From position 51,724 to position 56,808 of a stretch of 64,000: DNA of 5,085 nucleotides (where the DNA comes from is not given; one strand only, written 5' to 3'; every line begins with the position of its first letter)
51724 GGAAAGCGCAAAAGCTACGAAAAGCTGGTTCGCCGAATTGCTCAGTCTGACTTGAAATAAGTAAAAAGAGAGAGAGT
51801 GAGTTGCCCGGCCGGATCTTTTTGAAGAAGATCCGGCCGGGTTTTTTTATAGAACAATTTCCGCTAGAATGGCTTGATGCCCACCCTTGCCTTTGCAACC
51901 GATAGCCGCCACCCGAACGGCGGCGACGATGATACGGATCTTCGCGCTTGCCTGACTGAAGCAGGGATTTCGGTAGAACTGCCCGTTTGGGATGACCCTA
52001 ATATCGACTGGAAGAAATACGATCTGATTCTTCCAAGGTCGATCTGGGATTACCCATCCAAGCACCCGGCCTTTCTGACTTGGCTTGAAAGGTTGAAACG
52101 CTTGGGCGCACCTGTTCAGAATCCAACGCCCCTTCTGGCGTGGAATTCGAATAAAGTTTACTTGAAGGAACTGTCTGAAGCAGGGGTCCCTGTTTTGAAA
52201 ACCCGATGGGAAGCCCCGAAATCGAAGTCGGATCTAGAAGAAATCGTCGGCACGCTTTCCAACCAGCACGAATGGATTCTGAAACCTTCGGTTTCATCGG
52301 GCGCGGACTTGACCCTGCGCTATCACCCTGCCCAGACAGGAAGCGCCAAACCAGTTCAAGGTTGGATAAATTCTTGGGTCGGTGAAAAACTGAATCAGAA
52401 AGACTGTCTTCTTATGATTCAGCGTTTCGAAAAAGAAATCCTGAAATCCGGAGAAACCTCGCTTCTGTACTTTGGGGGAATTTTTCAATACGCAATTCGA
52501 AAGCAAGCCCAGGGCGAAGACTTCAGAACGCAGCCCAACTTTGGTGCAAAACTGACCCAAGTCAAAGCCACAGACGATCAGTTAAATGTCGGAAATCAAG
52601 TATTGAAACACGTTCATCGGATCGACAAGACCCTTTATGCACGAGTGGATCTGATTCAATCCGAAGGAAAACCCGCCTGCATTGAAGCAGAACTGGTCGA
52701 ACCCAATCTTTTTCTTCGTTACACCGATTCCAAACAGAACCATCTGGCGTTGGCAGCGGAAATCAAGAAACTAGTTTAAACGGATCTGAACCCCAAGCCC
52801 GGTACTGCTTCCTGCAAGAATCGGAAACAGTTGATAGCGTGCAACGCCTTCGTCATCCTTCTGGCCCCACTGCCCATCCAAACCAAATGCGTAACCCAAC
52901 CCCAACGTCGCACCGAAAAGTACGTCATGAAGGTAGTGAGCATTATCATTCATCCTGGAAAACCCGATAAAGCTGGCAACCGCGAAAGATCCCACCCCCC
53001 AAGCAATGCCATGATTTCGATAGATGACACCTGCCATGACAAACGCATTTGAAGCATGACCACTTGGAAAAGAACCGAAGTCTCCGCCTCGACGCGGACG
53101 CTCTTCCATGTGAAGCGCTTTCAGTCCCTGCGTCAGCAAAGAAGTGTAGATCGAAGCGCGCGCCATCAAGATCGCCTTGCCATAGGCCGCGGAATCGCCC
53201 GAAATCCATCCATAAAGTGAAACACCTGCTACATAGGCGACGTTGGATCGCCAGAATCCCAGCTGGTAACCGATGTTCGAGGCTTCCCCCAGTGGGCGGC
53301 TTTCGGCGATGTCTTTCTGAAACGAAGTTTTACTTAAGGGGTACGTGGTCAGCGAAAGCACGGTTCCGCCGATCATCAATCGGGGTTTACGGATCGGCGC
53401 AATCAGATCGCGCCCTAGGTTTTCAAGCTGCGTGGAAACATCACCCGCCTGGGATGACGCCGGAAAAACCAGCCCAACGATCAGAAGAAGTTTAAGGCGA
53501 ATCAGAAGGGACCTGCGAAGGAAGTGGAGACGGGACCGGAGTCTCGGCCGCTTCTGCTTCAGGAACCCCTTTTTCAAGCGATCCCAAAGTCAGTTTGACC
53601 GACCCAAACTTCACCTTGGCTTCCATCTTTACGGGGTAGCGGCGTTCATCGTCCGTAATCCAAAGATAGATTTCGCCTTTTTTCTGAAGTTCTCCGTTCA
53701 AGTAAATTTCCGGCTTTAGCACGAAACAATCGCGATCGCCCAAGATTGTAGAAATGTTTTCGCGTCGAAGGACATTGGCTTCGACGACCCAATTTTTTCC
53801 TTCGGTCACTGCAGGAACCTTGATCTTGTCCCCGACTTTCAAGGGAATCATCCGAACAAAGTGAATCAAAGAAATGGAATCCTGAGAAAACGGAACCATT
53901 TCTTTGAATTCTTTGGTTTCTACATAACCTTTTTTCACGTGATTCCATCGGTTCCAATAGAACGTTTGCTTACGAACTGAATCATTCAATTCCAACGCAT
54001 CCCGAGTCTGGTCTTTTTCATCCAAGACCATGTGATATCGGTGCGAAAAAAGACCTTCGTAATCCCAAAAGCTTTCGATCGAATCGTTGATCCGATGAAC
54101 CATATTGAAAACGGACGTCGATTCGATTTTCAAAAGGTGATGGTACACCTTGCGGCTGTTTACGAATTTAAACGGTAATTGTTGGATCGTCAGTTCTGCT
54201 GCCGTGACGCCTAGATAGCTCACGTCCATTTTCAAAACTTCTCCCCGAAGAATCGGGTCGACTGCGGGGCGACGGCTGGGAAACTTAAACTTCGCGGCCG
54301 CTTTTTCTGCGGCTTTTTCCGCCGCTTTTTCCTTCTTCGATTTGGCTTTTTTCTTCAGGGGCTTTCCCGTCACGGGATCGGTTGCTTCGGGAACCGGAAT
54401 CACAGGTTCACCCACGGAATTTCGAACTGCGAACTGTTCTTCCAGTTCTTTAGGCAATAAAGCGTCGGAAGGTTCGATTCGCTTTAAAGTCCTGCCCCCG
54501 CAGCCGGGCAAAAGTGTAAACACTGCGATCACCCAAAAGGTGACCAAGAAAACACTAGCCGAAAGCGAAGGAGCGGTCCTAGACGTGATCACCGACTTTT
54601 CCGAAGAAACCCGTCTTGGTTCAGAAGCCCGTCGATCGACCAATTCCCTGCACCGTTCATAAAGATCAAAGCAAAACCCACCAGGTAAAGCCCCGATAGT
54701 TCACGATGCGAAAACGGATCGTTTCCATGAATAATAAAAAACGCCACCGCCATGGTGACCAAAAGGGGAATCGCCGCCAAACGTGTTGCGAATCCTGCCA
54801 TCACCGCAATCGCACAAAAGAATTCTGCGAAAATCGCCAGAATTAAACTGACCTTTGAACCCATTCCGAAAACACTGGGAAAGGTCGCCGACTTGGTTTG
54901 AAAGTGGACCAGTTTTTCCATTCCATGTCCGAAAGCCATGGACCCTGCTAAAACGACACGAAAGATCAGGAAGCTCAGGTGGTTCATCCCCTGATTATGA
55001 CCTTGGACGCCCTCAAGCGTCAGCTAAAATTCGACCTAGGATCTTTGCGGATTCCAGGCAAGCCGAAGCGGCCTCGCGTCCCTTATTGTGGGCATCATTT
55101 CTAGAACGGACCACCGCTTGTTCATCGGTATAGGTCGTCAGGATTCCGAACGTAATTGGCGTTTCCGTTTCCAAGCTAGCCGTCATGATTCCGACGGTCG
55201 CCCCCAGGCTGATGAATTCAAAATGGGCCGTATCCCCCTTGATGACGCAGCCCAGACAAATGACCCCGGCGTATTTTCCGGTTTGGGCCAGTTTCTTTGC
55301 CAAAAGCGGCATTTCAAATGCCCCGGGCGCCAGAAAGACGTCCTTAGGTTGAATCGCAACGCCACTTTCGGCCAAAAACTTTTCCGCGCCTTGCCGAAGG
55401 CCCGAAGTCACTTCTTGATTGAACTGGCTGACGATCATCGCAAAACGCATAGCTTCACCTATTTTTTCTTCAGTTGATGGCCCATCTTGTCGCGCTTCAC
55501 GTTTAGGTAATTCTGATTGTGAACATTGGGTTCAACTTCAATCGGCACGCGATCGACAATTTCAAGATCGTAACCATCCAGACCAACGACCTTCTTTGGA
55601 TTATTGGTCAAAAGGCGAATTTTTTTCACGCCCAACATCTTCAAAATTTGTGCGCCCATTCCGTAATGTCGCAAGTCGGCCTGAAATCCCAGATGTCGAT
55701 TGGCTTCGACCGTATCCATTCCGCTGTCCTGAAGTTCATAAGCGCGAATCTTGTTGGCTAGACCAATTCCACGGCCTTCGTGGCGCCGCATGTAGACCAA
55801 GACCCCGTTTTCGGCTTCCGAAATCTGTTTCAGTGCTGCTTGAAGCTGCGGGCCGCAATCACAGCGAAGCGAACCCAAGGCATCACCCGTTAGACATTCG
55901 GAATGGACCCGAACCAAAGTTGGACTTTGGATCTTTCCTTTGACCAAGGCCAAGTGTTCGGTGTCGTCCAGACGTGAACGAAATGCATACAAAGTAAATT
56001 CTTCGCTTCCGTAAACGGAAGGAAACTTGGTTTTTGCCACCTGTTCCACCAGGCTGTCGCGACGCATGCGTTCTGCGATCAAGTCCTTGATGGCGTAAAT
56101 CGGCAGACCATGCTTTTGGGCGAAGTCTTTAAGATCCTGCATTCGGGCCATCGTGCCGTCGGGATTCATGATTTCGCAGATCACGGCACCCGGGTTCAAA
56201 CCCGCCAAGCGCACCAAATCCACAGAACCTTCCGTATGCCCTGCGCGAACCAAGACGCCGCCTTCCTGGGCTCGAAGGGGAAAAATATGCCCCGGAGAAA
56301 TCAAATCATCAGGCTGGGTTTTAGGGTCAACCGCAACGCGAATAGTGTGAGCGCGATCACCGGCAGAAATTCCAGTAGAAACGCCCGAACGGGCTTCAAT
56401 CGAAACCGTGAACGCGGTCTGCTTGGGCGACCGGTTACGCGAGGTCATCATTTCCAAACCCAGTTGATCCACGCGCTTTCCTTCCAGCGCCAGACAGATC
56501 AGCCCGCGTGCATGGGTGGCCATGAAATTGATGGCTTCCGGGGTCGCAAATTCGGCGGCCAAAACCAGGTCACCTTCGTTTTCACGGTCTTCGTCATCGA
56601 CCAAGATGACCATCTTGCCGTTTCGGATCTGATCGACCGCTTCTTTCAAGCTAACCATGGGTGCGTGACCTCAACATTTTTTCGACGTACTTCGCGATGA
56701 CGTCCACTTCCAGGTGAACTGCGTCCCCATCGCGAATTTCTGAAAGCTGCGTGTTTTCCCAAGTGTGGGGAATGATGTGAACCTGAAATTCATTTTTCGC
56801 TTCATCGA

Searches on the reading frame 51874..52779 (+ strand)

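Call 52: search_protein_families(library=pfam, proteins=[window:51874-52779:+], max_evalue=0.001)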
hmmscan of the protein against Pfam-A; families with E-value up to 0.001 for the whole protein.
window:51874-52779:+ (301 aa): 1 family
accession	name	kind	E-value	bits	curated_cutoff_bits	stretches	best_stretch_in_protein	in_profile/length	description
PF02955.21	GSH-S_ATP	-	0.00015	21.7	23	1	126-261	26-152/175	Prokaryotic glutathione synthetase, ATP-grasp domain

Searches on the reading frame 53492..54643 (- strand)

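Call 52: search_protein_families(library=pfam, proteins=[window:53492-54643:-], max_evalue=0.001)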
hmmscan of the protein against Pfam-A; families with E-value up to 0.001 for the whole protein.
window:53492-54643:- (383 aa): 1 family
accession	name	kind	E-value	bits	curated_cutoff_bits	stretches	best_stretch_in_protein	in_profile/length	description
PF11306.15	DUF3108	-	4.2e-28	99.1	26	1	140-353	3-208/209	Protein of unknown function (DUF3108)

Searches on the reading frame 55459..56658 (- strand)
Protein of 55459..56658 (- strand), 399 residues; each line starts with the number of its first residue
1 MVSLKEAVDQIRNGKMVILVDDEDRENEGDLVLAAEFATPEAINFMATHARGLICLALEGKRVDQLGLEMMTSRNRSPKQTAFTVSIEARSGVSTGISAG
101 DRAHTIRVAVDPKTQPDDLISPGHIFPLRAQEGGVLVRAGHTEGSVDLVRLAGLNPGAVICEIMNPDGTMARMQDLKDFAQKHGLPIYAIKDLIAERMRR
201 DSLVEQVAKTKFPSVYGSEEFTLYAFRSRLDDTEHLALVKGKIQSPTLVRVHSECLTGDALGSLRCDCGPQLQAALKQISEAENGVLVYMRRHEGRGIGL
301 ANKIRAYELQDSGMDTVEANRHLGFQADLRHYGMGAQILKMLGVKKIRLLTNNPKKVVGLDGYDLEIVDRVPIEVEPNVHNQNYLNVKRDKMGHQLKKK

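Call 52: search_protein_families(library=pfam, proteins=[window:55459-56658:-], max_evalue=0.001)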
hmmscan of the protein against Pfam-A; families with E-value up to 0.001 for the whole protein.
window:55459-56658:- (399 aa): 2 families
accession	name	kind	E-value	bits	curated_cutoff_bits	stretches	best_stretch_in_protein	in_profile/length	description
PF00926.24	DHBP_synthase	-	2.1e-87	292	26.4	1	5-195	1-190/191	3,4-dihydroxy-2-butanone 4-phosphate synthase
PF00925.25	GTP_cyclohydro2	-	3e-74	248.5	23.3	1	206-372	2-165/165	GTP cyclohydrolase II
